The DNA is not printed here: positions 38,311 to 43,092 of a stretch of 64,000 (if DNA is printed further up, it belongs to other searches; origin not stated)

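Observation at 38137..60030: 22-kb co-directional T7SS-like supercluster joining a Ubl-FHA-EssC/EccC ATPase to MoxR-DUF58-transglutaminase and a kinase/PP2C/FHA switch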

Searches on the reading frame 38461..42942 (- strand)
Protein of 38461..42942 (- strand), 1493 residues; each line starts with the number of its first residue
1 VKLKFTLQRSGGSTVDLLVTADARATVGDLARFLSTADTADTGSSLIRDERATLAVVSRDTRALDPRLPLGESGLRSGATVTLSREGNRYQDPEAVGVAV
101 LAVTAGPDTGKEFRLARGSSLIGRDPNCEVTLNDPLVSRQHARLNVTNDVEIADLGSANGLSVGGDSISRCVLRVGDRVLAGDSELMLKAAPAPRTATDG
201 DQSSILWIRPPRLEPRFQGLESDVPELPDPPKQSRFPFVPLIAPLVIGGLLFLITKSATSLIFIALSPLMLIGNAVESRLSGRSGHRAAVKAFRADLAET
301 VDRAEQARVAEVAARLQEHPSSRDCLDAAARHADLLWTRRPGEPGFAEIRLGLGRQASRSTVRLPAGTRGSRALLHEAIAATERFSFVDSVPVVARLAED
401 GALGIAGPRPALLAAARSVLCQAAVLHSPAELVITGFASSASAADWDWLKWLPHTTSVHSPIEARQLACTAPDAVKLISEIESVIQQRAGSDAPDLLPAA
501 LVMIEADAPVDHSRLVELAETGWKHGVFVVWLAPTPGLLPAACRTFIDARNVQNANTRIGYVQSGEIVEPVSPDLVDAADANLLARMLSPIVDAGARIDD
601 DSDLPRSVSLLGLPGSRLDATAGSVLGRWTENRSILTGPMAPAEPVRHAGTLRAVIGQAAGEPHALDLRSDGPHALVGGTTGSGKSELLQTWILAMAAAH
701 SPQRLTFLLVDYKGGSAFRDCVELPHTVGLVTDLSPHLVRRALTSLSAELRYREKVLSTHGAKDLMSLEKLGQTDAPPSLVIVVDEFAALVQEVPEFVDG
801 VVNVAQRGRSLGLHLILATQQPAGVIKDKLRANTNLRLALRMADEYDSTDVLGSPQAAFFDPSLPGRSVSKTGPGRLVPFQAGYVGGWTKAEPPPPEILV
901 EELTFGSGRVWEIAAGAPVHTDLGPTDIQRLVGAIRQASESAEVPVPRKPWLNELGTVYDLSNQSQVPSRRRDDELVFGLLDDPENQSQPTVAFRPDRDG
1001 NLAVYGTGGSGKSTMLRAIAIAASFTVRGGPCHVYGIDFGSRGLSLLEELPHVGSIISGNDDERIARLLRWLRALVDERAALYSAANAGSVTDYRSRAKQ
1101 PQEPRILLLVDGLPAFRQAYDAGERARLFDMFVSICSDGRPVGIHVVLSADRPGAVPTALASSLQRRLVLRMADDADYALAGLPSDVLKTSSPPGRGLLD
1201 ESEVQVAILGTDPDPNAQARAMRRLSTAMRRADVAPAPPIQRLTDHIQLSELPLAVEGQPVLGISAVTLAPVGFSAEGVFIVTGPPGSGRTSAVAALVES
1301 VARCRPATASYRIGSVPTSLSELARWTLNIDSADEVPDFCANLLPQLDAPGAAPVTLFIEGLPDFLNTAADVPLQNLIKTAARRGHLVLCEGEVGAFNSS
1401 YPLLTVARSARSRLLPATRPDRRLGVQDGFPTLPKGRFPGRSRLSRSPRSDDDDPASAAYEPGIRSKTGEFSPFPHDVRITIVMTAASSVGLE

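Call 3: search_protein_families(library=pfam, proteins=[window:38461-42942:-], max_evalue=0.01)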
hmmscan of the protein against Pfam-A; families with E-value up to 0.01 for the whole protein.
window:38461-42942:- (1493 aa): 22 families
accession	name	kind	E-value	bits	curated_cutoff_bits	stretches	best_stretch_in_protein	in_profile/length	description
PF01580.24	FtsK_SpoIIIE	-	2.8e-55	187.6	24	2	659-823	26-220/221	FtsK/SpoIIIE family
PF16697.10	Yop-YscD_cpl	-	1.9e-15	57.3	33.2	1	103-190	2-92/94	Inner membrane component of T3SS, cytoplasmic domain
PF00498.31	FHA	-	8.9e-14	52.1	20.7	1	121-180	2-65/67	FHA domain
PF13401.12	AAA_22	-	6.9e-10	39.8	27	0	1277-1326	5-53/130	AAA domain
PF25199.1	nSTAND_NTPase5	-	3.5e-09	37.1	34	0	967-1026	19-67/145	Novel STAND NTPase 5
PF13555.12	AAA_29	-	4.3e-09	36.4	27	0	994-1020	17-43/61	P-loop containing region of AAA domain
PF13191.12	AAA_16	-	4.4e-09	37.5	32.6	1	670-790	22-144/167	AAA ATPase domain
PF05729.18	NACHT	-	1.1e-07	32.3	26.7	0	1003-1167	4-143/167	NACHT domain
PF20703.3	nSTAND1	-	1.2e-07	32.1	27.1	1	1001-1166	35-179/379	Novel STAND NTPase 1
PF00004.35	AAA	-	9.1e-07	29.8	21.2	0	1004-1169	3-128/131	ATPase family associated with various cellular activities (AAA)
PF13245.12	AAA_19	-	9.6e-06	26.2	25.1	0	1276-1305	10-39/134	AAA domain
PF00437.27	T2SSE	-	1.1e-05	24.7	24.9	0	1276-1301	141-166/370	Type II/IV secretion system protein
PF13481.12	AAA_25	-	2.9e-05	24.2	27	0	1276-1309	32-65/195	AAA domain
PF13604.12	AAA_30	-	0.00024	21.3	27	0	1276-1302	17-43/191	AAA domain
PF13238.12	AAA_18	-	0.001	20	29.4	0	1004-1067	3-55/128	AAA domain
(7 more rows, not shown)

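Call 10: find_homologous_proteins(query=window:38461-42942:-, max_evalue=1e-20)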
Query window:38461-42942:- (1493 aa): 1002 proteins with E <= 1e-20 among 8000 candidates; the best 120 are listed.
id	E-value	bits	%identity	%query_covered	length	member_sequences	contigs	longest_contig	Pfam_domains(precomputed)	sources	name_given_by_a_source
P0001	0.0e+0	3287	100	100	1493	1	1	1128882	PF00437.27,PF13245.13,PF13555.13,PF00004.36,PF13401.13,PF20703.4,PF13191.13,PF00498.32,PF05729.19,PF16697.11,PF01580.25,PF25199.2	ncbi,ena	-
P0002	0.0e+0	2214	70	96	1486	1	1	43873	PF00437.27,PF00498.32,PF05729.19,PF16697.11,PF13555.13,PF13401.13,PF01580.25,PF25199.2,PF13191.13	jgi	jgi:S-DNA-T family DNA segregation ATPase FtsK/SpoIIIE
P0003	0.0e+0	1831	60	97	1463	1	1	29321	PF00437.27,PF00498.32,PF05729.19,PF16697.11,PF13555.13,PF00004.36,PF13401.13,PF20703.4,PF01580.25,PF25199.2,PF13191.13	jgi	jgi:S-DNA-T family DNA segregation ATPase FtsK/SpoIIIE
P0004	0.0e+0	1830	59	97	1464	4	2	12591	PF00437.27,PF00498.32,PF00005.34,PF16697.11,PF13555.13,PF13401.13,PF20703.4,PF01580.25,PF25199.2,PF13191.13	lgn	-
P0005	0.0e+0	1811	58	97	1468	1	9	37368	PF00437.27,PF13245.13,PF13555.13,PF13401.13,PF20703.4,PF13238.13,PF13191.13,PF00498.32,PF00005.34,PF05729.19,PF16697.11,PF01580.25,PF25199.2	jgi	jgi:S-DNA-T family DNA segregation ATPase FtsK/SpoIIIE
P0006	0.0e+0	1806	60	97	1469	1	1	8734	PF00437.27,PF00498.32,PF05729.19,PF16697.11,PF13555.13,PF13401.13,PF20703.4,PF01580.25,PF25199.2,PF13191.13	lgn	-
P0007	0.0e+0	1800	58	97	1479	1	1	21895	PF00498.32,PF05729.19,PF16697.11,PF13555.13,PF13401.13,PF01580.25,PF25199.2,PF13191.13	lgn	-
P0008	0.0e+0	1798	59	98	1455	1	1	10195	PF00437.27,PF13555.13,PF00004.36,PF13401.13,PF20703.4,PF13191.13,PF00498.32,PF05729.19,PF16697.11,PF01580.25,PF25199.2,PF13481.13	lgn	-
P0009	0.0e+0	1781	59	97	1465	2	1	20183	PF00437.27,PF00498.32,PF05729.19,PF16697.11,PF13555.13,PF13401.13,PF01580.25,PF25199.2,PF13191.13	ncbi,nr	ncbi:MAG: hypothetical protein JWQ77_2999 [Jatrophihabitans sp.]|nr:hypothetical protein [Jatrophiha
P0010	0.0e+0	1778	59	97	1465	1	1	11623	PF00437.27,PF00498.32,PF00005.34,PF05729.19,PF16697.11,PF13555.13,PF13401.13,PF20703.4,PF01580.25,PF25199.2,PF13191.13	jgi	jgi:S-DNA-T family DNA segregation ATPase FtsK/SpoIIIE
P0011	0.0e+0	1776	58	96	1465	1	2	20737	PF00437.27,PF00498.32,PF00005.34,PF05729.19,PF16697.11,PF13555.13,PF13401.13,PF20703.4,PF01580.25,PF25199.2,PF13191.13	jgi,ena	-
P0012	0.0e+0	1774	58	97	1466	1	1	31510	PF00437.27,PF00498.32,PF16697.11,PF13555.13,PF13401.13,PF20703.4,PF01580.25,PF25199.2,PF13191.13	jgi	jgi:S-DNA-T family DNA segregation ATPase FtsK/SpoIIIE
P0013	0.0e+0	1771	59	97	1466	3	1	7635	PF00437.27,PF00498.32,PF05729.19,PF16697.11,PF13555.13,PF00004.36,PF13401.13,PF20703.4,PF01580.25,PF25199.2,PF13191.13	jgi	jgi:S-DNA-T family DNA segregation ATPase FtsK/SpoIIIE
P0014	0.0e+0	1762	58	96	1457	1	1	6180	PF00437.27,PF00498.32,PF05729.19,PF16697.11,PF13555.13,PF13401.13,PF01580.25,PF25199.2,PF13191.13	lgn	-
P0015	0.0e+0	1755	59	95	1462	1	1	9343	PF00437.27,PF00498.32,PF05729.19,PF16697.11,PF13555.13,PF00004.36,PF13401.13,PF01580.25,PF25199.2,PF13191.13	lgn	-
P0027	0.0e+0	1697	59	94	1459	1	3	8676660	PF00498.32,PF05729.19,PF16697.11,PF13555.13,PF00004.36,PF13401.13,PF20703.4,PF01580.25,PF25199.2,PF13191.13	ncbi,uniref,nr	ncbi:cell division protein FtsK [Longispora fulva]|uniref:S-DNA-T family DNA segregation ATPase FtsK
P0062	0.0e+0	1584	54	97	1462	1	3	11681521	PF00437.27,PF13604.13,PF13555.13,PF00004.36,PF13401.13,PF20703.4,PF13191.13,PF00498.32,PF00005.34,PF13476.13,PF05729.19,PF16697.11,PF01580.25,PF25199.2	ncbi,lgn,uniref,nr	ncbi:FtsK/SpoIIIE domain-containing protein [Kutzneria buriramensis]|uniref:S-DNA-T family DNA segre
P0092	0.0e+0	1538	52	96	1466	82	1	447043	PF00498.32,PF13476.13,PF16697.11,PF13555.13,PF13401.13,PF20703.4,PF01580.25,PF25199.2,PF13191.13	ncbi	ncbi:FtsK/SpoIIIE domain-containing protein [Terrabacter sp. AAH1]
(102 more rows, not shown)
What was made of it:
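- Databases label the homologues 'DNA segregation ATPase' (call 10).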

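Call 20: find_encoding_contigs(protein=P0001, flank=10000, max_places=3)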
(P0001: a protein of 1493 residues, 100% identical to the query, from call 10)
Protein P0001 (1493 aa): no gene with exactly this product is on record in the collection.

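Call 23: find_encoding_contigs(protein=P0002, flank=10000, max_places=2)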
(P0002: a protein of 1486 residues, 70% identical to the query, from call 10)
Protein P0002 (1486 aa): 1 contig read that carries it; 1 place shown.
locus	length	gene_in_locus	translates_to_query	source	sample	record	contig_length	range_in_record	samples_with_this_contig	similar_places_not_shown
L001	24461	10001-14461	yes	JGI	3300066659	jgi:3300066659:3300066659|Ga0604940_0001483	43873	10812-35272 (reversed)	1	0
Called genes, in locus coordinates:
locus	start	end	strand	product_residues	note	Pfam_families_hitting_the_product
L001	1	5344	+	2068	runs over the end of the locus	PF17963:Big_9, PF17892:Cadherin_5, PF17963:Big_9, PF17803:Cadherin_4 (weak), PF17963:Big_9, PF00041:fn3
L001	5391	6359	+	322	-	PF00493:MCM (weak), PF20030:bpMoxR, PF07724:AAA_2 (weak), PF00004:AAA (weak), PF07726:AAA_3, PF07728:AAA_5, PF17863:AAA_lid_2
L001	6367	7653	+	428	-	-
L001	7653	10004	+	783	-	PF01841:Transglut_core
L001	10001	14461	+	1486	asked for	PF00498:FHA, PF16697:Yop-YscD_cpl, PF13191:AAA_16 (faint), PF01580:FtsK_SpoIIIE, PF13401:AAA_22 (faint), PF00437:T2SSE (faint), PF05729:NACHT (faint), PF01580:FtsK_SpoIIIE, +2 more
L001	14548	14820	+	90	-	PF06013:WXG100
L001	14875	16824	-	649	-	PF00069:Pkinase, PF07714:PK_Tyr_Ser-Thr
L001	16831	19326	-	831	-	PF00069:Pkinase, PF07714:PK_Tyr_Ser-Thr, PF02368:Big_2 (weak)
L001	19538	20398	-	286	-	-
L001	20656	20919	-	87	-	PF00691:OmpA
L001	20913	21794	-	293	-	-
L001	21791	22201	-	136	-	-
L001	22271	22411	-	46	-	-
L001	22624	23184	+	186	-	-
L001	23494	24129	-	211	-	PF00440:TetR_N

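Call 24: find_encoding_contigs(protein=P0027, flank=10000, max_places=2)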
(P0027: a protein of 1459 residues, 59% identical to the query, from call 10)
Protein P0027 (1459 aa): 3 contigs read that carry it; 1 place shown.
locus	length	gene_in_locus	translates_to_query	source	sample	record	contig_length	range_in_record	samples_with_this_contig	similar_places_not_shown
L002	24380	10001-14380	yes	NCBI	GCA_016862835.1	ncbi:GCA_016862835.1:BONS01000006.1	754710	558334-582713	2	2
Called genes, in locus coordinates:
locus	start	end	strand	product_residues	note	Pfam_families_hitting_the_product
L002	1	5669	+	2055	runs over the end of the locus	PF17803:Cadherin_4 (faint), PF17892:Cadherin_5 (faint), PF17963:Big_9, PF00041:fn3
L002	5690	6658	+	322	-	PF00493:MCM (faint), PF20030:bpMoxR, PF07724:AAA_2 (weak), PF00004:AAA, PF07726:AAA_3, PF07728:AAA_5, PF17863:AAA_lid_2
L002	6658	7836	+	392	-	-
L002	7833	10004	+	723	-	PF01841:Transglut_core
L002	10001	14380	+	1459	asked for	PF00498:FHA, PF16697:Yop-YscD_cpl, PF13191:AAA_16 (faint), PF25199:nSTAND_NTPase5 (faint), PF01580:FtsK_SpoIIIE, PF00004:AAA (faint), PF05729:NACHT (faint), PF01580:FtsK_SpoIIIE, +3 more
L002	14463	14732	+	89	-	PF06013:WXG100 (faint)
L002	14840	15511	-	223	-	PF13349:DUF4097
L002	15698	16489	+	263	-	PF08281:Sigma70_r4_2 (faint), PF13384:HTH_23 (weak), PF13936:HTH_38, PF12840:HTH_20 (faint), PF01325:Fe_dep_repress (faint), PF12802:MarR_2 (weak), PF01047:MarR, PF27059:HTH_MmpR5, +2 more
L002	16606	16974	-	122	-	PF19460:DUF5997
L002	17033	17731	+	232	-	PF03466:LysR_substrate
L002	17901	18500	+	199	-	PF00188:CAP (weak)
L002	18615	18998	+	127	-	PF13560:HTH_31, PF01381:HTH_3, PF13443:HTH_26 (weak)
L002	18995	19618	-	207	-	PF00574:CLP_protease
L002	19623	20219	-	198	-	PF00574:CLP_protease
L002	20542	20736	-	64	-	-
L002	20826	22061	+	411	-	PF03796:DnaB_C, PF06745:ATPase (weak), PF13481:AAA_25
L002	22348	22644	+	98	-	-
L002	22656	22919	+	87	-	PF13424:TPR_12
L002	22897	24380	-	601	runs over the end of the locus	PF26549:Tricorn_N, PF26550:Tricorn_2nd, PF26549:Tricorn_N, PF01738:DLH, PF12146:Hydrolase_4 (weak), PF20434:BD-FAE, PF00326:Peptidase_S9, PF07859:Abhydrolase_3 (weak), +3 more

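Call 39: find_encoding_contigs(protein=P0092, flank=10000, max_places=1)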
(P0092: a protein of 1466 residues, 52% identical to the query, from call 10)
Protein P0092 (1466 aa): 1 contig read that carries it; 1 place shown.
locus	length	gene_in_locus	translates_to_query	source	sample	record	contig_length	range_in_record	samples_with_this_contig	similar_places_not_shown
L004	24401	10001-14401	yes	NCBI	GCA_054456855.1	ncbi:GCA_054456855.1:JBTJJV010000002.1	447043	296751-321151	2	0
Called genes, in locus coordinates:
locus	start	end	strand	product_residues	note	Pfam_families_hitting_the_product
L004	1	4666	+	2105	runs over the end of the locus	PF17892:Cadherin_5 (faint), PF17963:Big_9 (weak), PF16656:Pur_ac_phosph_N (faint), PF17963:Big_9 (weak), PF17803:Cadherin_4 (weak), PF00041:fn3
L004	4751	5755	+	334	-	PF20030:bpMoxR, PF07724:AAA_2 (faint), PF07726:AAA_3, PF07728:AAA_5, PF17863:AAA_lid_2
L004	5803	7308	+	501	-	PF01882:DUF58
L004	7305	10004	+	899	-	PF11992:TgpA_N, PF01841:Transglut_core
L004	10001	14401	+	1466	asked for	PF00498:FHA, PF16697:Yop-YscD_cpl, PF13191:AAA_16 (faint), PF01580:FtsK_SpoIIIE, PF13401:AAA_22 (faint), PF13476:AAA_23 (faint), PF13555:AAA_29 (faint), PF01580:FtsK_SpoIIIE, +2 more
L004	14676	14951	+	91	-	PF06013:WXG100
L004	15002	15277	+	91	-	PF06013:WXG100 (weak)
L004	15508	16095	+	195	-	PF04542:Sigma70_r2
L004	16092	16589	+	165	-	-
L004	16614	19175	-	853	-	PF13424:TPR_12 (faint), PF12770:CHAT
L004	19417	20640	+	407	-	PF00082:Peptidase_S8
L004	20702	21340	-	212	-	PF00578:AhpC-TSA, PF08534:Redoxin, PF10417:1-cysPrx_C (weak)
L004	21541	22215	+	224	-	PF09335:VTT_dom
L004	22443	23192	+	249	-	PF13828:DUF4190, PF13845:Septum_form (weak)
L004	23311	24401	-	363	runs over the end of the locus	PF01658:Inos-1-P_synth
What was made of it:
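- Checked: DUF58 is weak (20.2 bits, below the 23.4 threshold), but the Terrabacter orthologue hits DUF58 (call 39).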

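Call 40: find_encoding_contigs(protein=P0062, flank=10000, max_places=1)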
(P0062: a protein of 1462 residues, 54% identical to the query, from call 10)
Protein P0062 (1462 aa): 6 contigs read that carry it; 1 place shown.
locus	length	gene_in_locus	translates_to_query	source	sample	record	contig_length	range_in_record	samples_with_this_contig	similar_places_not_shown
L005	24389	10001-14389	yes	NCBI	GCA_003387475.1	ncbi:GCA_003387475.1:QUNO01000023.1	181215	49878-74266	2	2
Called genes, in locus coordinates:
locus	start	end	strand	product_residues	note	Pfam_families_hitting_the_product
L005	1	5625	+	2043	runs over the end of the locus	PF17803:Cadherin_4 (weak), PF17892:Cadherin_5, PF17963:Big_9, PF17892:Cadherin_5 (weak), PF17963:Big_9, PF00041:fn3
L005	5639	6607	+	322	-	PF20030:bpMoxR, PF00158:Sigma54_activat (faint), PF07724:AAA_2 (weak), PF00004:AAA (weak), PF07726:AAA_3, PF07728:AAA_5, PF17863:AAA_lid_2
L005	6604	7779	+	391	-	-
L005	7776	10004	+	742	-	PF11992:TgpA_N (weak), PF01841:Transglut_core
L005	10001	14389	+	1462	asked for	PF00498:FHA, PF16697:Yop-YscD_cpl, PF13401:AAA_22 (faint), PF13191:AAA_16 (faint), PF00004:AAA (faint), PF00005:ABC_tran (faint), PF01580:FtsK_SpoIIIE, PF01580:FtsK_SpoIIIE, +7 more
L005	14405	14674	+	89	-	-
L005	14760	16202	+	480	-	PF13576:Pentapeptide_3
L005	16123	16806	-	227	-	-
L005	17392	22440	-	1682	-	PF13385:Laminin_G_3, PF13472:Lipase_GDSL_2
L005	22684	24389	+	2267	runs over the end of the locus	PF25023:TEN_YD-shell (weak), PF05593:RHS_repeat (weak), PF25023:TEN_YD-shell (weak), PF01079:Hint (weak), PF07591:PT-HINT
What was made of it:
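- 42939..45281 (-): TgpA-like membrane transglutaminase (EsrD-like). Its stop overlaps the ATPase start by 4 nt. The same TGase/ATPase overlap is seen in L001, L002, L004 and L005 (calls 23, 24, 39, 40).
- Four ATPase-anchored loci have giant-MoxR-DUF58-TGase-ATPase-WXG100 with the same 4-nt TGase/ATPase overlap: a JGI metagenome contig, Longispora, Terrabacter and Kutzneria (calls 23, 24, 39, 40).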
